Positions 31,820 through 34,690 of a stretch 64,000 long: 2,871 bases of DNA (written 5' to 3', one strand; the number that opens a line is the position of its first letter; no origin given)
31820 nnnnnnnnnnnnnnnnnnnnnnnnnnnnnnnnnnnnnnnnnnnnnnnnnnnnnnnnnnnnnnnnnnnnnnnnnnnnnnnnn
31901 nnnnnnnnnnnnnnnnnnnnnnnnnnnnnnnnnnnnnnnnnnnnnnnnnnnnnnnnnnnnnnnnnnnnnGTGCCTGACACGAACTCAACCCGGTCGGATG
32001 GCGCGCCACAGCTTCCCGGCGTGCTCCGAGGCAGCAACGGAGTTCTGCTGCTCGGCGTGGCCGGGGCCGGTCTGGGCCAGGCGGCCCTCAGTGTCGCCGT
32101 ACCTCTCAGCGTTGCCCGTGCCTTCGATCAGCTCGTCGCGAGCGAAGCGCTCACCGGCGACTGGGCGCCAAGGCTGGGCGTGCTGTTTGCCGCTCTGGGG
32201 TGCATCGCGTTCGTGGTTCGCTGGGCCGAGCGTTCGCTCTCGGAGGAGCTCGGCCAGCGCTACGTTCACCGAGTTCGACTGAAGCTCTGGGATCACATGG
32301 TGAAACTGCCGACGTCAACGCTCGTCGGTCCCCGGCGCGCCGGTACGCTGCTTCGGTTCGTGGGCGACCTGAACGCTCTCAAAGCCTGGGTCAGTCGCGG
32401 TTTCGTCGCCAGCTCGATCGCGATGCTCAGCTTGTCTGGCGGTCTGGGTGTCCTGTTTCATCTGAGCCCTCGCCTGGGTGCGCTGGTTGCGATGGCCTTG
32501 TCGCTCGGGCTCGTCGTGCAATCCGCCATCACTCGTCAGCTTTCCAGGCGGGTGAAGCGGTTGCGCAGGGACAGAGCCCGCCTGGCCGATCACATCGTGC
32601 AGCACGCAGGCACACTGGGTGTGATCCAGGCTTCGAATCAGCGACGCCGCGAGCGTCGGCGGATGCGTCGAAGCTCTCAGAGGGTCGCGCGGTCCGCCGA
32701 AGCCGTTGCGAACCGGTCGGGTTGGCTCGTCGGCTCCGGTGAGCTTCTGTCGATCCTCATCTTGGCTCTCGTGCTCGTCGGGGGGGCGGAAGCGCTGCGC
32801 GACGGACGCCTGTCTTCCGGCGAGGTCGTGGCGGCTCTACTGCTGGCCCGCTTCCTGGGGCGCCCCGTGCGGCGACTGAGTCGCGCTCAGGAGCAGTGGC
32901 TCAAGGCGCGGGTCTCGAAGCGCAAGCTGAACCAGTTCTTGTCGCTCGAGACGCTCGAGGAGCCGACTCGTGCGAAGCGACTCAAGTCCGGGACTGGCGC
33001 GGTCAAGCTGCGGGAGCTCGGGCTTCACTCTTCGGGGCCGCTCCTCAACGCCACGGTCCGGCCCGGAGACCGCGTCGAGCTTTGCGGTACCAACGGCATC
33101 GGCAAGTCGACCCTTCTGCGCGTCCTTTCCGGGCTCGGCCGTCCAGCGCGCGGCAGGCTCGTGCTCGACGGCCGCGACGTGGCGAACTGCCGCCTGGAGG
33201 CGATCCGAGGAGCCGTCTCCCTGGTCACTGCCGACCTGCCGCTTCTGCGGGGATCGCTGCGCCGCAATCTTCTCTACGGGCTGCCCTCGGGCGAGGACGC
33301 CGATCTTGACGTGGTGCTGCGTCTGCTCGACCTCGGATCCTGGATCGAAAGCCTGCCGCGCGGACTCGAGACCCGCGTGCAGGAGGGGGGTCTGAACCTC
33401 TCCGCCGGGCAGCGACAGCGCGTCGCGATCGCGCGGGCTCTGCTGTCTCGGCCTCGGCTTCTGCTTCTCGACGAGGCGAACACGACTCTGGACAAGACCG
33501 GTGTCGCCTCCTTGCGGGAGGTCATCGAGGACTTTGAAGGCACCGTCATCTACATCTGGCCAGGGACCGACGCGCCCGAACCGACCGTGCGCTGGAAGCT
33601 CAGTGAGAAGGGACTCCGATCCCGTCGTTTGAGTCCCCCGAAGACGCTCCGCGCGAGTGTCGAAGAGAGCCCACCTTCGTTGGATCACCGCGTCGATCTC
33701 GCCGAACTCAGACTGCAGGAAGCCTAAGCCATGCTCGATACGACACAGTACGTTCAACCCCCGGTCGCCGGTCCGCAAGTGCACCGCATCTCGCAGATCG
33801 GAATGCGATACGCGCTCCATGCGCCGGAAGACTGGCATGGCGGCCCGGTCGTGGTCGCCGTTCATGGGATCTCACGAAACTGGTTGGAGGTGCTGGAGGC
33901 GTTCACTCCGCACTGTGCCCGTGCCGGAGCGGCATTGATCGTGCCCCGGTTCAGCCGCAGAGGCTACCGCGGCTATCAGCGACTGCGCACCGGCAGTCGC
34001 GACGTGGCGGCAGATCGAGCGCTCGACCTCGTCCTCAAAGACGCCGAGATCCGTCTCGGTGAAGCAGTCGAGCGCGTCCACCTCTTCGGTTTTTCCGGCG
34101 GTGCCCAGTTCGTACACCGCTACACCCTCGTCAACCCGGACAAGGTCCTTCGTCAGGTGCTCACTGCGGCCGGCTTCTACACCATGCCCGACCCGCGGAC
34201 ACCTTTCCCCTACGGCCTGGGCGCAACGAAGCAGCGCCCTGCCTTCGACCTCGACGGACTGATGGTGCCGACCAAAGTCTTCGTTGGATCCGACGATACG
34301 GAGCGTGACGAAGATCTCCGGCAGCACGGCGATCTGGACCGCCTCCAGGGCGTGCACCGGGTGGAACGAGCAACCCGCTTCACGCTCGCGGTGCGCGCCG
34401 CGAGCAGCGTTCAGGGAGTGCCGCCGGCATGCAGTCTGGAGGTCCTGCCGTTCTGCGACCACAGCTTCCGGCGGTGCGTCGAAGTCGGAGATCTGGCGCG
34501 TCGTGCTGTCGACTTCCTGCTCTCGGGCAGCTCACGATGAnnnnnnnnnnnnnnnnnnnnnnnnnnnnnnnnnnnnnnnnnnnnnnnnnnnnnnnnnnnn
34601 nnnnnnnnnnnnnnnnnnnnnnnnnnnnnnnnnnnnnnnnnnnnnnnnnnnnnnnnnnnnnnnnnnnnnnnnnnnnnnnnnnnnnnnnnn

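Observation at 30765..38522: Five-gene export-like operon behind an AT-rich island, running from a DUF1611-like P-loop protein to a secreted propeller protein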

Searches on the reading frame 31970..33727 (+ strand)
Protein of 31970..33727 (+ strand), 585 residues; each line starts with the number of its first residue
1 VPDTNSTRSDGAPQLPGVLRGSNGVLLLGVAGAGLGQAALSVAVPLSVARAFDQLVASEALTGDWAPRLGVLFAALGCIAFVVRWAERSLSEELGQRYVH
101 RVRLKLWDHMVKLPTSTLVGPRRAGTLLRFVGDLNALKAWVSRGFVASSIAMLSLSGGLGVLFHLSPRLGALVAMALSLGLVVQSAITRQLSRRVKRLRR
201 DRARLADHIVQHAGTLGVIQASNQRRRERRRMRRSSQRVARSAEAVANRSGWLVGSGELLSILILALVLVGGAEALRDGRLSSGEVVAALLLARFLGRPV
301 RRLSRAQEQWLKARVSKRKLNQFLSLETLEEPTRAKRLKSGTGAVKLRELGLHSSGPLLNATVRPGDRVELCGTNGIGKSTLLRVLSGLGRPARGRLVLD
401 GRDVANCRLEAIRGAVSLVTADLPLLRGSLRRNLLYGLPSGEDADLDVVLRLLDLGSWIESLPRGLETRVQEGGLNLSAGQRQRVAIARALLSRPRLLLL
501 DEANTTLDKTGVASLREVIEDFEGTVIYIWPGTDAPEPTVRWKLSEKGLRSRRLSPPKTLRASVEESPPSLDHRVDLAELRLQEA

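Call 5: search_protein_families(library=pfam, proteins=[window:31970-33727:+], max_evalue=0.1)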
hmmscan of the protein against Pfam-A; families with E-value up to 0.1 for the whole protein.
window:31970-33727:+ (585 aa): 4 families
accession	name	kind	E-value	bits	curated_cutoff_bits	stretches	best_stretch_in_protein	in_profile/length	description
PF00005.33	ABC_tran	-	1e-26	94.6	25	1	359-503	4-135/137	ABC transporter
PF00664.28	ABC_membrane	-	9.6e-21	75.1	28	1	36-299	10-273/274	ABC transporter transmembrane region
PF17918.6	TetR_C_15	-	0.025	15.7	26.8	1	161-240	26-104/108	Tetracyclin repressor-like, C-terminal domain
PF13304.12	AAA_21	-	0.082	13.4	27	0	373-396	6-26/304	AAA domain, putative AbiEii toxin, Type IV TA system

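Call 6: search_protein_families(library=ncbifam, proteins=[window:31970-33727:+], max_evalue=0.1)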
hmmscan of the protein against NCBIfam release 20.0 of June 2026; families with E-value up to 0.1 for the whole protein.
window:31970-33727:+ (585 aa): 184 families (the best 25 are shown)
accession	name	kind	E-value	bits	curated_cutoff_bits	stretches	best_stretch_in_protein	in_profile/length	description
TIGR03375.1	type_I_sec_LssB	subfamily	1.9e-60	205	693.1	1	35-520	159-647/696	type I secretion system permease/ATPase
TIGR02868.1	CydC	equivalog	2e-56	191.8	329.05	1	77-517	63-512/530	thiol reductant ABC exporter subunit CydC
TIGR02204.1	MsbA_rel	hypoth_equivalog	2e-53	182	780.4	1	40-517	29-517/576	ABC transporter, permease/ATP-binding protein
TIGR01846.1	type_I_sec_HlyB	subfamily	4.9e-53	180.5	725.55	1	69-517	181-634/694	type I secretion system permease/ATPase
TIGR02857.1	CydD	equivalog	4.8e-49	167.7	435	1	32-523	10-505/529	thiol reductant ABC exporter subunit CydD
TIGR03796.1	NHLM_micro_ABC1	equivalog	6.9e-49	166.7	853.3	1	20-519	150-658/710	NHLP family bacteriocin export ABC transporter peptidase/permease/ATPase subunit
TIGR02203.1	MsbA_lipidA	equivalog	1.1e-48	166.1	602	1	93-510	81-504/572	lipid A export permease/ATP-binding protein MsbA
TIGR00958.1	3a01208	subfamily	9.4e-46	156.4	874.6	1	101-529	235-670/711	antigen peptide transporter 2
NF010178.0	PRK13657.1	equivalog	4.5e-43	147.6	733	1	29-521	23-516/588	glucan ABC transporter ATP-binding protein/ permease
TIGR03797.1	NHLM_micro_ABC2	equivalog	2.4e-42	145.3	709.4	1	27-528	138-640/686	NHLP bacteriocin export ABC transporter permease/ATPase subunit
TIGR01842.1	type_I_sec_PrtD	subfamily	1e-41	143.1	510.15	1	124-522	98-500/544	type I secretion system permease/ATPase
NF008364.0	PRK11160.1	equivalog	8e-39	133.7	630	1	67-515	62-515/575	heme ABC transporter ATP-binding protein/permease CydC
NF045513.1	HepA_fam_ABC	equivalog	2.4e-38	132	725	1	79-522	107-556/610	heterocyst formation ABC transporter subunit HepA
NF052233.1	CphA_assoc_ABC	equivalog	1.3e-36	126.3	880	1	72-513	236-681/766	cyanophycin metabolism-associated ABC transporter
NF008056.1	PRK10790.1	equivalog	2.3e-35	122.2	746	1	38-511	36-511/584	SmdB family multidrug efflux ABC transporter permease/ATP-binding protein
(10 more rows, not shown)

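Call 62: search_solved_structures(query=window:31970-33727:+, max_evalue=1e-20)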
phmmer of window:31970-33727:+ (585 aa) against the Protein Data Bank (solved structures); distinct sequences matched with E-value up to 1e-20: 235 (the best 60 are shown).
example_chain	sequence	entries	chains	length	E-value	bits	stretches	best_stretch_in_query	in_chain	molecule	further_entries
8zpx_B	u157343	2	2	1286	2.3e-60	208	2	71-522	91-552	ABC transporter B family member 1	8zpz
9juj_A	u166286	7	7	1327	2.5e-60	207.9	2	71-522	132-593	ABC transporter B family member 1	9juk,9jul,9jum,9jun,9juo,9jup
8zq4_B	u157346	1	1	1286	1.5e-59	205.3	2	71-522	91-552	ABC transporter B family member 1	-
8woi_A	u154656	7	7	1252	5.8e-54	186.9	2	260-520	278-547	ABC transporter B family member 19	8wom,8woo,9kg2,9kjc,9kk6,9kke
8wp0_A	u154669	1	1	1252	3.9e-53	184.1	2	260-520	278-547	ABC transporter B family member 19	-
7qkr_A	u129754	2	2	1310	6.4e-52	180.1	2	70-519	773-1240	Plasma membrane ATP-binding cassette transporter required for the export of a-factor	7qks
8sa0_A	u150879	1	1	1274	2e-51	178.5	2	70-520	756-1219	ATP-dependent translocase ABCB1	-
8gmg_A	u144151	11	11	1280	2.1e-51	178.5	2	70-520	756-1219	ATP-dependent translocase ABCB1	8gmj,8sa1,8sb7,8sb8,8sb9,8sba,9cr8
6qex_A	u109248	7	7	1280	2.3e-51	178.3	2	70-520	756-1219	Multidrug resistance protein 1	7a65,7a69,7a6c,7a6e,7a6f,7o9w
8y6h_A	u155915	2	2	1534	4.2e-51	177.4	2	70-520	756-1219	ATP-dependent translocase ABCB1,mNeonGreen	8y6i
6c0v_A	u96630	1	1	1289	1.4e-50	175.7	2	70-520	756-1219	Multidrug resistance protein 1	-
4f4c_A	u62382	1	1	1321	6.4e-49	170.3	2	359-520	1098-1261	Multidrug resistance protein pgp-1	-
6fn1_A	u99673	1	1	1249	6.5e-49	170.2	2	69-520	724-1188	Human-mouse chimeric ABCB1 (ABCBHM)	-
6fn4_A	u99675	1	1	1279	7.3e-49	170.1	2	69-520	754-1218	Apo form of Human-mouse chimeric ABCB1 (ABCB1HM) in complex with Antigen binding fragment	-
9nfi_A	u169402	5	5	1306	8e-49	169.9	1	69-520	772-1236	Permeability Glycoprotein (P-gp)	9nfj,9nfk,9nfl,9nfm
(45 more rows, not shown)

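Call 82: search_protein_families(library=padloc, proteins=[window:31970-33727:+], max_evalue=0.001)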
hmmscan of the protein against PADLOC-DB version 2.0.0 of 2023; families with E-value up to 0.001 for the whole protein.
window:31970-33727:+ (585 aa): 1 family
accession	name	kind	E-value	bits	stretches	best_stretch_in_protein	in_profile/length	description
PDLC04135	mad3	-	3.7e-14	51.1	1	473-529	260-320/374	mads_3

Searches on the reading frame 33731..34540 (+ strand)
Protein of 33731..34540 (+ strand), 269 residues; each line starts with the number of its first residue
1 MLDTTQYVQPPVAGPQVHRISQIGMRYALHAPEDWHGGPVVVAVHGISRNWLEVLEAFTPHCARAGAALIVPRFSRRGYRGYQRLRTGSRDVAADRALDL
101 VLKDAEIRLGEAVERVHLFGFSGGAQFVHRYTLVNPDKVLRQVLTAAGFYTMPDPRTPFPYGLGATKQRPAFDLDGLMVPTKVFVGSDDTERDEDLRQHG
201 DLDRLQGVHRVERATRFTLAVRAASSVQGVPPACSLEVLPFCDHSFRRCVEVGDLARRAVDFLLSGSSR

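Call 5: search_protein_families(library=pfam, proteins=[window:33731-34540:+], max_evalue=0.1)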
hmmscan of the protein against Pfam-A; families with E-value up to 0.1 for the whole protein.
window:33731-34540:+ (269 aa): 1 family
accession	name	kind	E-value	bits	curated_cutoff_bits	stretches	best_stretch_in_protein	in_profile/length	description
PF00561.26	Abhydrolase_1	-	0.00032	20.9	25.8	1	39-157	1-107/245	alpha/beta hydrolase fold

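Call 6: search_protein_families(library=ncbifam, proteins=[window:33731-34540:+], max_evalue=0.1)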
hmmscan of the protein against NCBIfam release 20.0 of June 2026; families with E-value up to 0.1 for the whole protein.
window:33731-34540:+ (269 aa): 2 families
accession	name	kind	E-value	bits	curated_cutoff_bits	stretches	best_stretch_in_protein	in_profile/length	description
NF045632.1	hydroxlase_HsaD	equivalog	0.049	12.6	400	1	113-150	103-140/290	4,5:9,10-diseco-3-hydroxy-5,9,17-trioxoandrosta-1(10),2-diene-4-oate hydrolase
NF050058.1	e_dPHAscl_type1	hypoth_equivalog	0.052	13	150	1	25-137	8-127/276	extracellular catalytic domain type 1 short-chain-length polyhydroxyalkanoate depolymerase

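Call 36: search_solved_structures(query=A2, max_evalue=1, show_alignments=1)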
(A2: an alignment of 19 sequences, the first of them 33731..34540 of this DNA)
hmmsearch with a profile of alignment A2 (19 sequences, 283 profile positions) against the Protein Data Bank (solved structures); distinct sequences matched with E-value up to 1: 60.
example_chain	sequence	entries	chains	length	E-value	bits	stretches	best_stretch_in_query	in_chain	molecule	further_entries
9o7u_A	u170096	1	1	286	3.8e-52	180.1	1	36-279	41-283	Poly(Aspartic acid) hydrolase-1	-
6ve6_A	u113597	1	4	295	2.9e-50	173.9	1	35-264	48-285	Poly(Aspartic acid) hydrolase-1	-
3d0k_A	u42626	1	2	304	9.1e-49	169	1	31-264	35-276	Putative poly(3-hydroxybutyrate) depolymerase LpqC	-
3wyd_A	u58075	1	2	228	6.1e-06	28.5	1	26-160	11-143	LC-Est1C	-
4f0j_A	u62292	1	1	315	5.1e-05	25.4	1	104-159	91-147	Probable hydrolytic enzyme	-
8daj_A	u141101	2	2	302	0.00031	22.9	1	35-148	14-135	Esterase, PHB depolymerase family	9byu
7c4d_A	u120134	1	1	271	0.00041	22.4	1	97-163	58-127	Putative esterase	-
7x8l_A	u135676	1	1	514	0.0026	19.8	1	31-149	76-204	Carboxylic ester hydrolase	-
3qyj_A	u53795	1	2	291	0.0031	19.6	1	115-156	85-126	Alr0039 protein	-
6qe2_A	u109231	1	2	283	0.0052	18.8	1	107-159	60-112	Monoacylglycerol lipase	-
8iy8_A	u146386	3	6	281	0.014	17.4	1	35-154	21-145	Feruloyl esterase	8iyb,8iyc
9pjb_A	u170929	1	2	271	0.019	17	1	32-136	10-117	MHETase MHT043-5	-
3qit_A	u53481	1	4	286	0.024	16.7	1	47-156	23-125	Polyketide synthase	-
3b5e_A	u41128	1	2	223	0.03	16.4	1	107-155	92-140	Mll8374 protein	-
9pid_A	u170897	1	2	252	0.033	16.2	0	34-137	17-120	Alpha/beta fold hydrolase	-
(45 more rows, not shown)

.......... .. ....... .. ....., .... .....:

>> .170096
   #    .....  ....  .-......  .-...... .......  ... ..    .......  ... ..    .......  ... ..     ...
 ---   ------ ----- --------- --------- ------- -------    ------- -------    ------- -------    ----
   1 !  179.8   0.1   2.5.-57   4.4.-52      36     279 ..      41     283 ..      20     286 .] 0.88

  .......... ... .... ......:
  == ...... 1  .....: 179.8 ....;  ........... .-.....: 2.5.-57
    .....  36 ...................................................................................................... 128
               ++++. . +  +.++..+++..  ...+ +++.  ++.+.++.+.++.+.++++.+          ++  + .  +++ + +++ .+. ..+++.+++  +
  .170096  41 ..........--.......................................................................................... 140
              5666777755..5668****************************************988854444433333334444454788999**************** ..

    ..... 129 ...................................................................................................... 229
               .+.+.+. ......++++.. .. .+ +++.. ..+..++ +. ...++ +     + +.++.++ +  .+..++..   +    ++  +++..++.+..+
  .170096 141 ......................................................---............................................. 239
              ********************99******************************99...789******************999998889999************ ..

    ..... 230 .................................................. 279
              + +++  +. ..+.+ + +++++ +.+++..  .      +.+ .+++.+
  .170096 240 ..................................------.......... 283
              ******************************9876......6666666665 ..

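Call 37: search_protein_families(library=pfam, alignment_id=A2, max_evalue=0.01)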
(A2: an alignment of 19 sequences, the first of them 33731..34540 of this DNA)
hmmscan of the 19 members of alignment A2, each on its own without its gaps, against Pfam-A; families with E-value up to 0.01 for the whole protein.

A. member 1, window:33731-34540:+ (269 aa): 1 family
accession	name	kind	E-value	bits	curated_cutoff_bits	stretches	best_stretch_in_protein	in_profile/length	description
PF00561.26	Abhydrolase_1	-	0.00032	20.9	25.8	1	39-157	1-107/245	alpha/beta hydrolase fold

B. families by the number of members that match (of 19 scanned): 9 families
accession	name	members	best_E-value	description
PF00561.26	Abhydrolase_1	11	1.1e-05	alpha/beta hydrolase fold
PF12146.15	Hydrolase_4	10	1.7e-05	Serine aminopeptidase, S33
PF06500.17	FrsA-like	2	0.0017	Esterase FrsA-like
PF02230.22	Abhydrolase_2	2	0.0024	Phospholipase/Carboxylesterase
PF07859.19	Abhydrolase_3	2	0.0025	alpha/beta hydrolase fold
PF01738.24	DLH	2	0.0032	Dienelactone hydrolase family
PF10503.15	Esterase_PHB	2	0.0047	Esterase PHB depolymerase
PF20434.5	BD-FAE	1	0.0051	BD-FAE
PF00326.27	Peptidase_S9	1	0.0074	Prolyl oligopeptidase family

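Call 45: search_solved_structures(query=window:33731-34540:+, max_evalue=0.01, show_alignments=3)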
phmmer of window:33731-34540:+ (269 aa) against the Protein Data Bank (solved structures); distinct sequences matched with E-value up to 0.01: 3.
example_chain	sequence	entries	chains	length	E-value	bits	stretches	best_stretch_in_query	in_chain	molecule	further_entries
3d0k_A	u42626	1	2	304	1.9e-16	63.5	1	38-247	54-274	Putative poly(3-hydroxybutyrate) depolymerase LpqC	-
9o7u_A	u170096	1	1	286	1.2e-14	57.6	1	38-246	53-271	Poly(Aspartic acid) hydrolase-1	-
6ve6_A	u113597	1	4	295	7.7e-13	51.7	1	42-244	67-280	Poly(Aspartic acid) hydrolase-1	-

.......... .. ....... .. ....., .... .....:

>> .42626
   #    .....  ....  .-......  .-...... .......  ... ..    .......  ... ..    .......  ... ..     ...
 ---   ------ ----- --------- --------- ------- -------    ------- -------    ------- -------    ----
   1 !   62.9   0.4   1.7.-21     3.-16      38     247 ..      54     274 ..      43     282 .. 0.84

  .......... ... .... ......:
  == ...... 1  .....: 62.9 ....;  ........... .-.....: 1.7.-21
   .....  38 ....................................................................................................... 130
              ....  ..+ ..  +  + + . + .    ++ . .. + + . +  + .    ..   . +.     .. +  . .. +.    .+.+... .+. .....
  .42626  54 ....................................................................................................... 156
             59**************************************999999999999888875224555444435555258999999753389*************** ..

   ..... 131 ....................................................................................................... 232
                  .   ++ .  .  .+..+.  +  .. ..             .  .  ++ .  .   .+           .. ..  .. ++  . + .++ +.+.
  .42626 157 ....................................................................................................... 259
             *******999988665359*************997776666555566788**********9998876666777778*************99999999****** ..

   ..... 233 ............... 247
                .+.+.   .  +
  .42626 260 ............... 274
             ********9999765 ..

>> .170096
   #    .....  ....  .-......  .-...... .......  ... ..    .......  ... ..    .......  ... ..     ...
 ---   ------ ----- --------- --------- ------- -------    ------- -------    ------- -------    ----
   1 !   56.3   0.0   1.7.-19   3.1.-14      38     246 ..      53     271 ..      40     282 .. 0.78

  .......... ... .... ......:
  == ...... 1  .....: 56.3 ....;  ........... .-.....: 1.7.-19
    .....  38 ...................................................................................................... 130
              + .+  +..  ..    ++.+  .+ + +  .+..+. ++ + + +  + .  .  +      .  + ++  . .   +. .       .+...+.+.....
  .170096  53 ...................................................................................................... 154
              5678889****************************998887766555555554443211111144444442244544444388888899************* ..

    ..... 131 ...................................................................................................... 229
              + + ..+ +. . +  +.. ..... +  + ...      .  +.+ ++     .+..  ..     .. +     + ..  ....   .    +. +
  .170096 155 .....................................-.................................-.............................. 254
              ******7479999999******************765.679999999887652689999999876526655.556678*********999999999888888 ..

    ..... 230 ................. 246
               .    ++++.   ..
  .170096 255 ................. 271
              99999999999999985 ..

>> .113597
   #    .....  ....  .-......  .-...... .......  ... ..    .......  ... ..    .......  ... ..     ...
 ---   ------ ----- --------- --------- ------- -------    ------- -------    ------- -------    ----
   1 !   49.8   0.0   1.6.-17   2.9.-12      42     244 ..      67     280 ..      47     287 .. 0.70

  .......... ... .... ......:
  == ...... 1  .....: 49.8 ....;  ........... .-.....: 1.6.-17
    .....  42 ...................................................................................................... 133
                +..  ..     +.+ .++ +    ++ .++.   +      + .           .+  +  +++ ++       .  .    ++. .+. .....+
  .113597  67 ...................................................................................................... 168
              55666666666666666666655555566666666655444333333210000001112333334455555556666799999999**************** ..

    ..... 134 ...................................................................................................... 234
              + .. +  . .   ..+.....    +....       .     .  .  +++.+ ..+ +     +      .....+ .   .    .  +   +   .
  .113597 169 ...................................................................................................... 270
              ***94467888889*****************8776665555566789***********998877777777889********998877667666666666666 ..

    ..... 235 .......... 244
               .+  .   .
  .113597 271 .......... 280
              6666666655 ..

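Call 82: search_protein_families(library=padloc, proteins=[window:33731-34540:+], max_evalue=0.001)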
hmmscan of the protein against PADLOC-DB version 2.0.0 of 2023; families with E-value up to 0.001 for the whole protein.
window:33731-34540:+ (269 aa): 0 families
